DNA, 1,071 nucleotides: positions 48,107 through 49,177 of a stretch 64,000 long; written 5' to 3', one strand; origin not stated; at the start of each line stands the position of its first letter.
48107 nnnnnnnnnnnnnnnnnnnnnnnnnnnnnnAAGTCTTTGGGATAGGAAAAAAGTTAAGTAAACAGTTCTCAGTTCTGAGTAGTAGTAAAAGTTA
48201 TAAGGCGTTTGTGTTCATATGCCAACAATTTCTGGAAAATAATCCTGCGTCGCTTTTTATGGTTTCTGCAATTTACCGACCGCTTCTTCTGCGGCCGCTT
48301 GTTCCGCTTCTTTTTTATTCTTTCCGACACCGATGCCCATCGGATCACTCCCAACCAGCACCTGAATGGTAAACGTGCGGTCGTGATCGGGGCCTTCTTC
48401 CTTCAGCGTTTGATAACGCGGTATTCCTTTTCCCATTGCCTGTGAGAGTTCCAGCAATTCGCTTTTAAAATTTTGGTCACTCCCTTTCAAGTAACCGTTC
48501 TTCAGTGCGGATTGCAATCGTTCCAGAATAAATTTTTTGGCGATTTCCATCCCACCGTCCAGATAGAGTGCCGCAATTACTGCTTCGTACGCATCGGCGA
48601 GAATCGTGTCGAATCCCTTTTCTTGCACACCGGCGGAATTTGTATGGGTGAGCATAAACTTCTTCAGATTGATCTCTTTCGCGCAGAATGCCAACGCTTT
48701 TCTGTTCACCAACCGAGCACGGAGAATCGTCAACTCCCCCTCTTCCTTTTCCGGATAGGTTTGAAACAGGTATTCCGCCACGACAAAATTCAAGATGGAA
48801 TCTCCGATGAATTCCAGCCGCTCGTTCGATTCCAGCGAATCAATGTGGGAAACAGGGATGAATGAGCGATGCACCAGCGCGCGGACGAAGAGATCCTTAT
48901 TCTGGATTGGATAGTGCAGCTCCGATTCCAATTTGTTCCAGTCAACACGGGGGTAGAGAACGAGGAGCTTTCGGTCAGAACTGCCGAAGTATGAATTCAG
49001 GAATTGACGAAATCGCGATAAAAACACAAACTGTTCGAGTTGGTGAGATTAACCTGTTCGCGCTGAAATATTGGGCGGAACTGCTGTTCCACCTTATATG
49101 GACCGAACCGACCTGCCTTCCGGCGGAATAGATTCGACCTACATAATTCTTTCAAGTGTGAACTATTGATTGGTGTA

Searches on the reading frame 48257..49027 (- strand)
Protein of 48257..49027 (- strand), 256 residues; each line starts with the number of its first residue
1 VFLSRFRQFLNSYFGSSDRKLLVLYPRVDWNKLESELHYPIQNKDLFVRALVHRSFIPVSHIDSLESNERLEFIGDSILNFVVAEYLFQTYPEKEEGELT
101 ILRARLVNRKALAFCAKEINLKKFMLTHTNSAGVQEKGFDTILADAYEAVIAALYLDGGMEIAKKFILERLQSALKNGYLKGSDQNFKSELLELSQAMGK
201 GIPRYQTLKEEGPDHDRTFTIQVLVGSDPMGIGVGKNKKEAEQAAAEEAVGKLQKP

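Call 9: search_protein_families(library=pfam, proteins=[window:48257-49027:-], max_evalue=0.001)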
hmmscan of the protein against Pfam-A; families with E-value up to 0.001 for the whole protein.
window:48257-49027:- (256 aa): 6 families
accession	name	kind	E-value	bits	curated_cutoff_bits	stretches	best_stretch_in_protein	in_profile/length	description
PF14622.11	Ribonucleas_3_3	-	1.2e-34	119.7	35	1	43-172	1-125/128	Ribonuclease-III-like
PF00636.31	Ribonuclease_3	-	1.9e-25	90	27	1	69-159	1-102/102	Ribonuclease III domain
PF00035.32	dsrm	-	3.6e-17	63.1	23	1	188-251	2-64/66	Double-stranded RNA binding motif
PF22935.1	RM44_endonuclase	-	3.2e-07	30.9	27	1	43-154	19-139/139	Large ribosomal subunit protein mL44, endonuclease domain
PF24995.1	DSRM_2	-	0.00053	20.8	27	1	204-254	25-78/79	dsRNA binding domain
PF14709.13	DND1_DSRM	-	0.00074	20.2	25.7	0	190-253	6-79/80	double strand RNA binding domain from DEAD END PROTEIN 1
